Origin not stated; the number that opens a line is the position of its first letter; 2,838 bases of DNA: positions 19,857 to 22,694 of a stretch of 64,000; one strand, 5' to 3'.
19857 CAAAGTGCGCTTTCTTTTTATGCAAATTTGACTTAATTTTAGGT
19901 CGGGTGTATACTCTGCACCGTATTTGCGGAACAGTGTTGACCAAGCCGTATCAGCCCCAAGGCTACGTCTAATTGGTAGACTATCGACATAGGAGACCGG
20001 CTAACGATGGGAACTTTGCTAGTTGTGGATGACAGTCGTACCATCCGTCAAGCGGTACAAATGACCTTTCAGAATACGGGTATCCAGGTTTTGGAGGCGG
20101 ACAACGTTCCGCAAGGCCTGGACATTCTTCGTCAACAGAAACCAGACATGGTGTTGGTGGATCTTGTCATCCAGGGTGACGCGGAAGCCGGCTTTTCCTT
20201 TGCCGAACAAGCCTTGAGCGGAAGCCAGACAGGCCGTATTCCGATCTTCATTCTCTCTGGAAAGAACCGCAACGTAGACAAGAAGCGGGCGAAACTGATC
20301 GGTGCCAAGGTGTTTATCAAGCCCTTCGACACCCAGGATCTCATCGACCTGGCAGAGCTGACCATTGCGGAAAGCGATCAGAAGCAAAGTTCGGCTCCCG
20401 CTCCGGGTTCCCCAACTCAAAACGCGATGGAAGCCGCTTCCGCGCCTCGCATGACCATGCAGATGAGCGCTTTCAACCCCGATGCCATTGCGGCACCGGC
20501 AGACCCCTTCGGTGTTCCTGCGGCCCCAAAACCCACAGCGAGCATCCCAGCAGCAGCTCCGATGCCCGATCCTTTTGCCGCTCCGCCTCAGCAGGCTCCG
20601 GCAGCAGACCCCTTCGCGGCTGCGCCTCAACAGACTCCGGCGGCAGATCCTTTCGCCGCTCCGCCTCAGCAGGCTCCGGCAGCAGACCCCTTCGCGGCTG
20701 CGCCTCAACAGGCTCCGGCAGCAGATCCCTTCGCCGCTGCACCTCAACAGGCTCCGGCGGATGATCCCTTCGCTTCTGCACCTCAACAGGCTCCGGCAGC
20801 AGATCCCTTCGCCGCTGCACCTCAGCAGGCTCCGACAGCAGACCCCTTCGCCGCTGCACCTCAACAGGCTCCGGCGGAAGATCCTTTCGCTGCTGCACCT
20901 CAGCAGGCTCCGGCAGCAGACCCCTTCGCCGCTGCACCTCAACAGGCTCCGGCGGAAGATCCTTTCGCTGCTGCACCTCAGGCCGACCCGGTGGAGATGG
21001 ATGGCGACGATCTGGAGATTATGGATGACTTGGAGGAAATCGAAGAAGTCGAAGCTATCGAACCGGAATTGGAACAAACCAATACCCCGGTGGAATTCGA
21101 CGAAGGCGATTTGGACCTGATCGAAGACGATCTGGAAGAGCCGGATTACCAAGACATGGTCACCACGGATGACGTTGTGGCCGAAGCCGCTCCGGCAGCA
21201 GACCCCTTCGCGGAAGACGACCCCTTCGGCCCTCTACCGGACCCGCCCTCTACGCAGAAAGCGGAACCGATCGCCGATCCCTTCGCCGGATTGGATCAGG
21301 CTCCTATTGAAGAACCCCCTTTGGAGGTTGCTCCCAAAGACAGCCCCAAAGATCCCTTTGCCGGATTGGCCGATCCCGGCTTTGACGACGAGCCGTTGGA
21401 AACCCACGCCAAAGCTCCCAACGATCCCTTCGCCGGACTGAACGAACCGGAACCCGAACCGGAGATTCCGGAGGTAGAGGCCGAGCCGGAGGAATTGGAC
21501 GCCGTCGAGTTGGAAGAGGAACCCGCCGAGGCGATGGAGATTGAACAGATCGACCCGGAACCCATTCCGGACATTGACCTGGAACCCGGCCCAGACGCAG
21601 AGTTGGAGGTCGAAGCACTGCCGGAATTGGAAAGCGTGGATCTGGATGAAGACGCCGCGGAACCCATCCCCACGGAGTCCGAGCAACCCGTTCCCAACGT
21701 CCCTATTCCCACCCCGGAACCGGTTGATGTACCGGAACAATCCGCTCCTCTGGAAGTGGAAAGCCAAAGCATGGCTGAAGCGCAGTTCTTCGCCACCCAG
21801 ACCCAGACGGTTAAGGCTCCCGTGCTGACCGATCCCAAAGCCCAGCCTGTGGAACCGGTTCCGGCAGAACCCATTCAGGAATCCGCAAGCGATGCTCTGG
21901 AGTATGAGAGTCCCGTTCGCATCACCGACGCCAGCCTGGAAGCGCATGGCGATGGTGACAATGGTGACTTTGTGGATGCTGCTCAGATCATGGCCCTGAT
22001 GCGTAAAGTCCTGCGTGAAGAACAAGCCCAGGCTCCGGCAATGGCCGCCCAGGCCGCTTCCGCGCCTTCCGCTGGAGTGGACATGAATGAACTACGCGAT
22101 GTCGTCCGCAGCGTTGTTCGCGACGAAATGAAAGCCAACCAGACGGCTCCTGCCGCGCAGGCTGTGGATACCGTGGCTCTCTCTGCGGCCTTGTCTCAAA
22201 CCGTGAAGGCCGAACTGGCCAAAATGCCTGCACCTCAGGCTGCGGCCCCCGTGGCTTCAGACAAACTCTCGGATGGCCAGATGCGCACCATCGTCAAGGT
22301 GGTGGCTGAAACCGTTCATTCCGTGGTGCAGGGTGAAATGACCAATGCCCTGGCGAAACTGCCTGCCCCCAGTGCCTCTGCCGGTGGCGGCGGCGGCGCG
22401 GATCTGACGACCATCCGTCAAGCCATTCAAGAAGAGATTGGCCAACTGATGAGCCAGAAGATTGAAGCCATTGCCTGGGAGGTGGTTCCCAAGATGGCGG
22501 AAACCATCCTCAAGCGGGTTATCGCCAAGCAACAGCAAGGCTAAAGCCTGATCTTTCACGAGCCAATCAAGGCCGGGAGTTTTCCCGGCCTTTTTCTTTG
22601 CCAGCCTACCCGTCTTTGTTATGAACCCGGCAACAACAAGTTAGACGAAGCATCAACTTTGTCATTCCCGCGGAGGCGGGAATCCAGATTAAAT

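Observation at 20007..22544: Response regulator with 39-bp x ~10.8 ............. repeat, scattered DPF(A/G) motifs and poly-acidic tail (RomR-like layout)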

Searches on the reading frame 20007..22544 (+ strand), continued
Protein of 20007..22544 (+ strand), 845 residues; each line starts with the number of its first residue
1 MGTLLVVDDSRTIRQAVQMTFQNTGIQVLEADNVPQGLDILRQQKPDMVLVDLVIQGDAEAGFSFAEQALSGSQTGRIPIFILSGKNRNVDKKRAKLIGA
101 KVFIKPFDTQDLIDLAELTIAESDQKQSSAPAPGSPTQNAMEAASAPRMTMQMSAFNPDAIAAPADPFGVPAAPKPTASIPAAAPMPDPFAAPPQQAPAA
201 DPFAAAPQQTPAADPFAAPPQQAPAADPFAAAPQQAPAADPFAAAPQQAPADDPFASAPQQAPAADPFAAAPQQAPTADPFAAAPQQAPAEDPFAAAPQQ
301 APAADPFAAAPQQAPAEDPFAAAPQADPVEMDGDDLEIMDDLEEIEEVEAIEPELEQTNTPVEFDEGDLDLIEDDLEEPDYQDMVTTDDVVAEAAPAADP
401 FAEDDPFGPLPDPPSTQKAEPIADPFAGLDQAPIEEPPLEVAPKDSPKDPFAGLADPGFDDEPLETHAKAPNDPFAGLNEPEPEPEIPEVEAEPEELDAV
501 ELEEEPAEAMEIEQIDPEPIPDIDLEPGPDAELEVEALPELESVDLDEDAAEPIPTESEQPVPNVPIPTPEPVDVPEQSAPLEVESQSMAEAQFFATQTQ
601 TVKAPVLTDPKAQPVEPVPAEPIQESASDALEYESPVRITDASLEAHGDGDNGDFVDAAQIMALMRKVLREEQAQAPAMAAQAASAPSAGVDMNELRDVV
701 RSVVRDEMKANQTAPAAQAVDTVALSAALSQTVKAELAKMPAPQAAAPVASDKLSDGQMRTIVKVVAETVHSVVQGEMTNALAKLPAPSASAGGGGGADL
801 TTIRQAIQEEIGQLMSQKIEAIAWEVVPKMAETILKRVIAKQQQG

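Call 83: predict_structure(alignment_id=A4)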
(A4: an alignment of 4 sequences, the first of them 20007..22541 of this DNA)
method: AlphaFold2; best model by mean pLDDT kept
length: 845 residues; sequences in the alignment: 4
mean_pLDDT: 43.5   pTM: 0.26
mean pLDDT of the five models: 43.5, 43.2, 42.1, 40.5, 38.6
residues with pLDDT >= 90: 0; 70-90: 96; 50-70: 81; < 50: 668
segments of 3 or more residues with pLDDT < 50: 74-76, 127-188, 190-399, 401-405, 407-424, 426-519, 521-621, 623-665, 675-697, 706-773, 775-800
pLDDT, mean of each block of 10 residues (from residue 1): 80 71 78 86 82 77 83 59 65 78 69 76 54 37 36 33 38 37 44 38 35 36 34 32 34 33 36 32 32 32 35 37 36 37 38 36 38 39 34 36 42 37 44 37 38 36 34 37 36 38 39 42 37 37 38 35 35 34 33 33 31 34 31 30 33 35 46 45 38 44 49 38 38 37 27 36 45 46 40 37 55 56 54 65 53
secondary structure, 60 per line:
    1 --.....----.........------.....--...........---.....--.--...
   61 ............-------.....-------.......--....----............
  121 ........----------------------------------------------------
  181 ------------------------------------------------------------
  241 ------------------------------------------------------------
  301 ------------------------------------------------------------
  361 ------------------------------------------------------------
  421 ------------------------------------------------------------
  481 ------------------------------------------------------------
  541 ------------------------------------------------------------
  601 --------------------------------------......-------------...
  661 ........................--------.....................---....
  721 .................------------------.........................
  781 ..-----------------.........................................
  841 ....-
elements in order (helices of 4 or more, strands of 3 or more residues): E3-7 H12-20 E27-31 H34-44 E48-52 H59-72 E80-84 H92-98 E101-104 H109-128 H639-644 H658-684 H693-713 H717-737 H756-782 H800-844

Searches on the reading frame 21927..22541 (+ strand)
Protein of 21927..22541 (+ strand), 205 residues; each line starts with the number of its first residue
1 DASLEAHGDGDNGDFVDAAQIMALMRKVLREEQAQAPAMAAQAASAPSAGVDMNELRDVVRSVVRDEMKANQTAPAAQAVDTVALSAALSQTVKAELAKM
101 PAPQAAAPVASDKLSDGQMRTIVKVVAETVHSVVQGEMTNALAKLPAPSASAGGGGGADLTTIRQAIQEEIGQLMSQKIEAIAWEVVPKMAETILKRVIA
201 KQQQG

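Call 16: search_protein_representatives(protein=window:21927-22541:+)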
Query: 205 residues. Proteins with E-value up to 0.001 (for the whole library): 11; up to 1e-10: 2; up to 1e-30: 1. The best 11 are listed.
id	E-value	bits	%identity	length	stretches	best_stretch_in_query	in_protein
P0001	2.0e-115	399.3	100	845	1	1-205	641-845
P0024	1.4e-12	64.7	34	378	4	127-199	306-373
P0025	8.7e-09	52.3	48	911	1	139-202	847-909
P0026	1.6e-07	48.2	45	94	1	140-201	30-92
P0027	2.6e-07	47.5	31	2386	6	140-194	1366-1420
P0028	1.1e-05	42.2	34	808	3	88-199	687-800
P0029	1.8e-05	41.5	48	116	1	139-199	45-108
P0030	2.8e-05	40.9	36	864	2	126-197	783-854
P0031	2.9e-04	37.6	39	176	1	143-202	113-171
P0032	5.4e-04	36.7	37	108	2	171-201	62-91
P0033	5.6e-04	36.7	29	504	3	78-162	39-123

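Call 36: find_encoding_contigs(protein=P0028, flank=10000, max_places=2)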
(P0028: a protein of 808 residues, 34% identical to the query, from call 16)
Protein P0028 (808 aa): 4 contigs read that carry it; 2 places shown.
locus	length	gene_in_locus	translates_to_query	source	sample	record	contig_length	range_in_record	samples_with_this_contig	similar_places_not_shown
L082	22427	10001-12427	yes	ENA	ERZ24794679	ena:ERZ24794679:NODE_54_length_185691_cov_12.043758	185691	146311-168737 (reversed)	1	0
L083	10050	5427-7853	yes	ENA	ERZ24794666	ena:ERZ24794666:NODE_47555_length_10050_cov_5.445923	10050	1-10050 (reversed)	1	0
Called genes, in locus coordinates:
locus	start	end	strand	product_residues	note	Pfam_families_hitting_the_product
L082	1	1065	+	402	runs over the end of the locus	PF01476:LysM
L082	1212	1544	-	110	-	PF00037:Fer4, PF13237:Fer4_10 (faint), PF12798:Fer4_3 (faint), PF12838:Fer4_7, PF13187:Fer4_9 (weak), PF13484:Fer4_16 (weak)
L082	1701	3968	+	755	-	PF13176:TPR_7 (faint), PF13424:TPR_12 (faint), PF13428:TPR_14 (faint), PF13432:TPR_16 (faint), PF14559:TPR_19 (faint), PF00672:HAMP, PF00211:Guanylate_cyc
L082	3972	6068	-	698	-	PF02629:CoA_binding, PF13380:CoA_binding_2, PF13607:Succ_CoA_lig, PF13549:ATP-grasp_5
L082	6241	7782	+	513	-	PF01554:MatE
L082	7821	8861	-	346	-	PF00586:AIRS, PF02769:AIRS_C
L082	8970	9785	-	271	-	PF06182:ABC2_membrane_6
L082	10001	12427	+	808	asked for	PF00072:Response_reg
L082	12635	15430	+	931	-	PF00133:tRNA-synt_1, PF09334:tRNA-synt_1g, PF13603:tRNA-synt_1_2 (weak), PF08264:Anticodon_1, PF10458:Val_tRNA-synt_C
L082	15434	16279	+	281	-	PF02749:QRPTase_N, PF01729:QRPTase_C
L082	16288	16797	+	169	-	-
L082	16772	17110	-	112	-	PF07238:PilZ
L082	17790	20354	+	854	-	PF00008:EGF (weak), PF12947:EGF_3 (weak), PF00144:Beta-lactamase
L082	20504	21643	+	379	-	-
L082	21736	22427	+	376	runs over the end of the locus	-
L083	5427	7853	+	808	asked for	PF00072:Response_reg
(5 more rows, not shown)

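Call 37: find_encoding_contigs(protein=P0025, flank=10000, max_places=2)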
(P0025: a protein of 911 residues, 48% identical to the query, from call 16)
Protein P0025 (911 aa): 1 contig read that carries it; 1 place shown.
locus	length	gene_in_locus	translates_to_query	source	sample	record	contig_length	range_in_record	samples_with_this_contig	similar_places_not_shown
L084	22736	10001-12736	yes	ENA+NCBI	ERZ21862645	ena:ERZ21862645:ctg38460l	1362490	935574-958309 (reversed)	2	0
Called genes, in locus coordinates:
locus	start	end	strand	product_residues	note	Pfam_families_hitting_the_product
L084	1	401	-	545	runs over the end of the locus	-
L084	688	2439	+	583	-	PF03130:HEAT_PBS (faint), PF13646:HEAT_2 (weak)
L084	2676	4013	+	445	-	PF07238:PilZ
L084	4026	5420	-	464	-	PF02310:B12-binding (faint), PF04055:Radical_SAM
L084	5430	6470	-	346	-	-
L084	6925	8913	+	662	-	PF07992:Pyr_redox_2 (weak), PF00890:FAD_binding_2, PF01266:DAO (weak), PF01494:FAD_binding_3 (weak), PF01946:Thi4 (weak), PF12831:FAD_oxidored, PF13450:NAD_binding_8, PF01593:Amino_oxidase, +3 more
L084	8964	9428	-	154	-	-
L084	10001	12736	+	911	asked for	PF00072:Response_reg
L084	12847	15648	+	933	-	PF00133:tRNA-synt_1, PF09334:tRNA-synt_1g (weak), PF13603:tRNA-synt_1_2 (faint), PF08264:Anticodon_1, PF10458:Val_tRNA-synt_C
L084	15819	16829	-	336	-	PF01207:Dus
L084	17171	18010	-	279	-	-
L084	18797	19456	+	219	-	-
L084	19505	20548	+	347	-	PF23952:LRR_EndoS (faint), PF23598:LRR_14 (faint), PF12799:LRR_4 (faint)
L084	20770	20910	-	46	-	-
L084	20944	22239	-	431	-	PF04055:Radical_SAM, PF13353:Fer4_12 (faint), PF13186:SPASM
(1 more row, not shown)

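Call 38: find_encoding_contigs(protein=P0030, flank=10000, max_places=2)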
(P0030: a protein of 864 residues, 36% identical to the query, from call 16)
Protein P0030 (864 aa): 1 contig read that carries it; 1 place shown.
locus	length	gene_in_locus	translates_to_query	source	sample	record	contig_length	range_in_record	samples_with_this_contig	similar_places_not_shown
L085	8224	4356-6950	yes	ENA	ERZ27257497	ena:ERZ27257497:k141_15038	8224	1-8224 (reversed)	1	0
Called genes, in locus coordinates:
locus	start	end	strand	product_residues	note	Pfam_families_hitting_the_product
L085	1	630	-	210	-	?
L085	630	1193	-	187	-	-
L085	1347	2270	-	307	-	PF05711:TylF, PF13578:Methyltransf_24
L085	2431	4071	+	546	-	-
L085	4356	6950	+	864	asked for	PF00072:Response_reg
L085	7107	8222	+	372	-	?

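Call 50: predict_structure(alignment_id=A2)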
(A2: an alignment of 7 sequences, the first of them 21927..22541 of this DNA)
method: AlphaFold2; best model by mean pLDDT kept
length: 205 residues; sequences in the alignment: 7
mean_pLDDT: 58.6   pTM: 0.33
mean pLDDT of the five models: 58.6, 48.6, 47.2, 46.7, 46.3
residues with pLDDT >= 90: 0; 70-90: 44; 50-70: 101; < 50: 60
segments of 3 or more residues with pLDDT < 50: 9-15, 36-51, 71-82, 100-113, 149-157
pLDDT, mean of each block of 10 residues (from residue 1): 51 57 70 53 41 61 63 44 54 53 36 59 71 66 55 49 70 70 69 74 67
secondary structure, 60 per line:
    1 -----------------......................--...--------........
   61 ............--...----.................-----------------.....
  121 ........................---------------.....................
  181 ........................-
elements in order: H18-39 H53-72 H82-98 H116-144 H160-204

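Call 54: find_related_loci(query=A2, collection=metagenome_contigs, flank=6000)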
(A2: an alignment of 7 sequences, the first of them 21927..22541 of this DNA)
Query A2 (205 aa) in metagenome_contigs; peptide patterns used: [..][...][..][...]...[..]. (x = any residue, [..] = any of these).
334 stretches matched a pattern; 92 encode a relative of the query (tblastn E <= 1e-3); the best 80 are kept; 80 distinct loci.
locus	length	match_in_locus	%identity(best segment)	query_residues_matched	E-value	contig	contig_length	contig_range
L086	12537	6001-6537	26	49-197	1e-8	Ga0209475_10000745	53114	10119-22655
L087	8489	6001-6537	26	49-197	1e-8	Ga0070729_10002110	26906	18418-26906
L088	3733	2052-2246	35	156-205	2e-6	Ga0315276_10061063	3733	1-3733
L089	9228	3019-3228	33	149-203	3e-6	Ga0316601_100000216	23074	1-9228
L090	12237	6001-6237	34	138-201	3e-6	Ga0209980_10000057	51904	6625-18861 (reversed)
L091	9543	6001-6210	33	149-203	3e-6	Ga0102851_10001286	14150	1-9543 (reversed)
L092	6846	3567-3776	33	149-203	3e-6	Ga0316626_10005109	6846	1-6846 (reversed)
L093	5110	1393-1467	60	177-201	5e-6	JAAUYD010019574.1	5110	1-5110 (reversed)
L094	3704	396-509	47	166-203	4e-6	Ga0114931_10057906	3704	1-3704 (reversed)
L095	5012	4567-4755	37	156-203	5e-6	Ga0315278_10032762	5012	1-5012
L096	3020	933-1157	37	136-205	6e-6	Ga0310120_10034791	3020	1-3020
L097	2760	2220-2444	37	136-205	6e-6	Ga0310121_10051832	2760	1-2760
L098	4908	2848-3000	33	162-205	6e-6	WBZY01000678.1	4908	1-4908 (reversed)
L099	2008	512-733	29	116-203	5e-6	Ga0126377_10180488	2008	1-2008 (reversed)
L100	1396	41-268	36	146-203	5e-6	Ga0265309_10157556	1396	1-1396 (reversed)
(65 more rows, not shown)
